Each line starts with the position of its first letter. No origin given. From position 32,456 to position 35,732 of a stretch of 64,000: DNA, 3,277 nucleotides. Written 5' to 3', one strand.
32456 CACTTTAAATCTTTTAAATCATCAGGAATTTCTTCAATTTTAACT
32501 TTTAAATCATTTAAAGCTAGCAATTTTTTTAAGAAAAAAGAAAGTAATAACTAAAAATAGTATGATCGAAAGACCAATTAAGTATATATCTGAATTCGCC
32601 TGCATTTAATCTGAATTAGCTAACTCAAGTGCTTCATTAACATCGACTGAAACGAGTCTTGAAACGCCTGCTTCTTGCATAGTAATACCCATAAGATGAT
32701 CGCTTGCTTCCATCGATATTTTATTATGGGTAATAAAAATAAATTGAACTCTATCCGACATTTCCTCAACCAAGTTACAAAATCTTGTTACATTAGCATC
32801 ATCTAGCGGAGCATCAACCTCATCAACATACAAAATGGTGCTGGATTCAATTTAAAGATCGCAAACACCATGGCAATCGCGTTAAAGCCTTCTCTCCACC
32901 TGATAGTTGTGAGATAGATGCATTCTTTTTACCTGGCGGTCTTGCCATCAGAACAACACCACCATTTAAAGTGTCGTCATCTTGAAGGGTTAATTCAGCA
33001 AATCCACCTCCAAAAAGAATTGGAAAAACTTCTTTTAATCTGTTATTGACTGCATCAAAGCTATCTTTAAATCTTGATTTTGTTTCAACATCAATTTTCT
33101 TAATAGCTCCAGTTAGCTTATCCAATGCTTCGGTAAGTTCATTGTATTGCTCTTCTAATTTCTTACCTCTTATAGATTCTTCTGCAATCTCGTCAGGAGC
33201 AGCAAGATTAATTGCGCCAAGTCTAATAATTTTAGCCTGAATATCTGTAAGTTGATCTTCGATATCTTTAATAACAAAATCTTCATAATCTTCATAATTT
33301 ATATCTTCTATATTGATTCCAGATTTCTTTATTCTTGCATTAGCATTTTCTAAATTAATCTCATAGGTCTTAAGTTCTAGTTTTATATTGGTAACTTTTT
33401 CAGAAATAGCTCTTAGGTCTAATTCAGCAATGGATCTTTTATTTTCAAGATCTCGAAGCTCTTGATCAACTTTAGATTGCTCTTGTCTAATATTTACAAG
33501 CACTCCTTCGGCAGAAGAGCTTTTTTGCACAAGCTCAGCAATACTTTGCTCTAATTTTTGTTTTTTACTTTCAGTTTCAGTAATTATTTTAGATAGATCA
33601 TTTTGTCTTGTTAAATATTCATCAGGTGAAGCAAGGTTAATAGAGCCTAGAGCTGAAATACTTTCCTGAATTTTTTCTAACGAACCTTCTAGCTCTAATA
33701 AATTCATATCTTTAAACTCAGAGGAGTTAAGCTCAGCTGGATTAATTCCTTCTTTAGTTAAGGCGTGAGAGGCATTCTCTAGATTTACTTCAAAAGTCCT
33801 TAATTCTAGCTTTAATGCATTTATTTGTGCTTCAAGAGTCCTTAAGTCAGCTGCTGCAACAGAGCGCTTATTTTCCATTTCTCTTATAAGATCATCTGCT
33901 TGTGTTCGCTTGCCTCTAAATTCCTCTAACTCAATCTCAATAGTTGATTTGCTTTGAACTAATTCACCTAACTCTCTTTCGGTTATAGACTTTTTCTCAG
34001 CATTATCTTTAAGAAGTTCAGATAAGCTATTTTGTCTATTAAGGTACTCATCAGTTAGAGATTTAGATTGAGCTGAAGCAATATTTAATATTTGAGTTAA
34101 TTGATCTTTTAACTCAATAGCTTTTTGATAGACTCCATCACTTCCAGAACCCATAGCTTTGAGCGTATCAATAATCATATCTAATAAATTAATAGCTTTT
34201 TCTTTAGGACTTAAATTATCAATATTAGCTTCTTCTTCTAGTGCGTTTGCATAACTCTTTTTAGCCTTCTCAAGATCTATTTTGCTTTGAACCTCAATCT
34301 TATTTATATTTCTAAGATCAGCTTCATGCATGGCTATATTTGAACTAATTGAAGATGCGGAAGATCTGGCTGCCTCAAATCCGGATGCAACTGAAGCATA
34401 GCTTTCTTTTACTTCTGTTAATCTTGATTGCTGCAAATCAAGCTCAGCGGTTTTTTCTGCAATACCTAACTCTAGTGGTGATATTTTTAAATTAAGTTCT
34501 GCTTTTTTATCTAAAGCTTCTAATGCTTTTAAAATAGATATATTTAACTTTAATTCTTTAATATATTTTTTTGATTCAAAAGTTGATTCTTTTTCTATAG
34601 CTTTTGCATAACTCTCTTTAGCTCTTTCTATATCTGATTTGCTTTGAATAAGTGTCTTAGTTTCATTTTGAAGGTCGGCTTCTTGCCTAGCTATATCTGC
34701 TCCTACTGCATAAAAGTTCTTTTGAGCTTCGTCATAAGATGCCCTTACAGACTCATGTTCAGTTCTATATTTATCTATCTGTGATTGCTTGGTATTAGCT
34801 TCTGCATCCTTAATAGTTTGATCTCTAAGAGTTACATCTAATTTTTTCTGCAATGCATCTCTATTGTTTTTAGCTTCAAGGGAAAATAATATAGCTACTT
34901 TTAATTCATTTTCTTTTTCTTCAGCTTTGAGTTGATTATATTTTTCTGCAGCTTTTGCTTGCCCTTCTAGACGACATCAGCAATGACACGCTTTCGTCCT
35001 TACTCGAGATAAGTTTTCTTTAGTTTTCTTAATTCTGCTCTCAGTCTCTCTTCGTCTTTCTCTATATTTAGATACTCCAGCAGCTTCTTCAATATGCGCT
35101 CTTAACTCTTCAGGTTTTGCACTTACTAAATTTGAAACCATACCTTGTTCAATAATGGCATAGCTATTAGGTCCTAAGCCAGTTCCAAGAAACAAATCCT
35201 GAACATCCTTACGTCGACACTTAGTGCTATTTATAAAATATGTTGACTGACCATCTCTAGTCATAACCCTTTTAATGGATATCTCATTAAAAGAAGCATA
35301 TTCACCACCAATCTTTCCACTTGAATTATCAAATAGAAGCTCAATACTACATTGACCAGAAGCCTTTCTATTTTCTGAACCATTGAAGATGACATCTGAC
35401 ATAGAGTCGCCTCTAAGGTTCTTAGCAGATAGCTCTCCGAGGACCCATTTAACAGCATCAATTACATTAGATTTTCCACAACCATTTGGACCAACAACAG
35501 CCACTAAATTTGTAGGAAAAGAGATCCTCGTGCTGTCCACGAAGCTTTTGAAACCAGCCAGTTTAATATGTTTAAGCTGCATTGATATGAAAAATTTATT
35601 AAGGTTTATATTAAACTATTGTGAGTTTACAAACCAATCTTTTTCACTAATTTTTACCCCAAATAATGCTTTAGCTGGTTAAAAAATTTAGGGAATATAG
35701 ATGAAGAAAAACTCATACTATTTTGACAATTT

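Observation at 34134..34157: SMC with no recognisable hinge: a Gly/Ser loop sits at the coiled-coil midpoint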

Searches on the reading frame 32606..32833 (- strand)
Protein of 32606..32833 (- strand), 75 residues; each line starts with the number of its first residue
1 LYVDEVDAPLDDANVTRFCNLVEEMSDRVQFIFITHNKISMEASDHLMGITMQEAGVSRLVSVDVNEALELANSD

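Call 4: search_protein_families(library=pfam, proteins=[window:32606-32833:-], max_evalue=1)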
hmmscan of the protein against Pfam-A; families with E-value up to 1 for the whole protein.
window:32606-32833:- (75 aa): 3 families
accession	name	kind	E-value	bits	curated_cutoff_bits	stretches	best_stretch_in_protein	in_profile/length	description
PF02463.25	SMC_N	-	4.9e-13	49.5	40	1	2-58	163-219/220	RecF/RecN/SMC N terminal domain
PF11961.13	DUF3475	-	0.038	14.5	29.7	1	42-75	23-56/57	Domain of unknown function (DUF3475)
PF13304.12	AAA_21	-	0.16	12.4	27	1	2-37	263-299/304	AAA domain, putative AbiEii toxin, Type IV TA system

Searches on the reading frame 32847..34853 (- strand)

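Call 4: search_protein_families(library=pfam, proteins=[window:32847-34853:-], max_evalue=1)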
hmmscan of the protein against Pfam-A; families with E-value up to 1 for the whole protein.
window:32847-34853:- (668 aa): 1 family
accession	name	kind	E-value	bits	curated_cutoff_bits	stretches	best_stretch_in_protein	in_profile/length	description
PF02463.25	SMC_N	-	0.031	14.1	40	1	416-660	57-147/220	RecF/RecN/SMC N terminal domain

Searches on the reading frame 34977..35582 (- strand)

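Call 4: search_protein_families(library=pfam, proteins=[window:34977-35582:-], max_evalue=1)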
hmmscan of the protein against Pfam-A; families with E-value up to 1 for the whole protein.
window:34977-35582:- (201 aa): 12 families
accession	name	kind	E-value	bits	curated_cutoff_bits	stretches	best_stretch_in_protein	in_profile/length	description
PF02463.25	SMC_N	-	4.6e-36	124.8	40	1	3-139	2-135/220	RecF/RecN/SMC N terminal domain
PF13476.12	AAA_23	-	1.6e-16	61.9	27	1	6-161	2-144/201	AAA domain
PF13175.12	AAA_15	-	3.4e-10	40.5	32.1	1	1-140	1-92/374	AAA ATPase domain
PF13304.12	AAA_21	-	4e-07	30.8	27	1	26-95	1-60/304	AAA domain, putative AbiEii toxin, Type IV TA system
PF13555.12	AAA_29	-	1e-05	25.6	27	1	3-48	1-46/61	P-loop containing region of AAA domain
PF13514.12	AAA_27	-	0.00062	19.8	22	1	1-47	1-49/206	AAA domain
PF00005.33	ABC_tran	-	0.011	16.8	25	1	25-44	12-31/137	ABC transporter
PF03215.21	Rad17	-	0.031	14.7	23.8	1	24-72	45-93/186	Rad17 P-loop domain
PF11398.14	DUF2813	-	0.076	12.8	21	1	1-87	1-83/372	Protein of unknown function (DUF2813)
PF13191.12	AAA_16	-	0.16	12.9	32.6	1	13-45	14-45/167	AAA ATPase domain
PF20703.3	nSTAND1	-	0.16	12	27.1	1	25-43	34-52/379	Novel STAND NTPase 1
PF13671.12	AAA_33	-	0.19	12.5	27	1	26-74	1-46/143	AAA domain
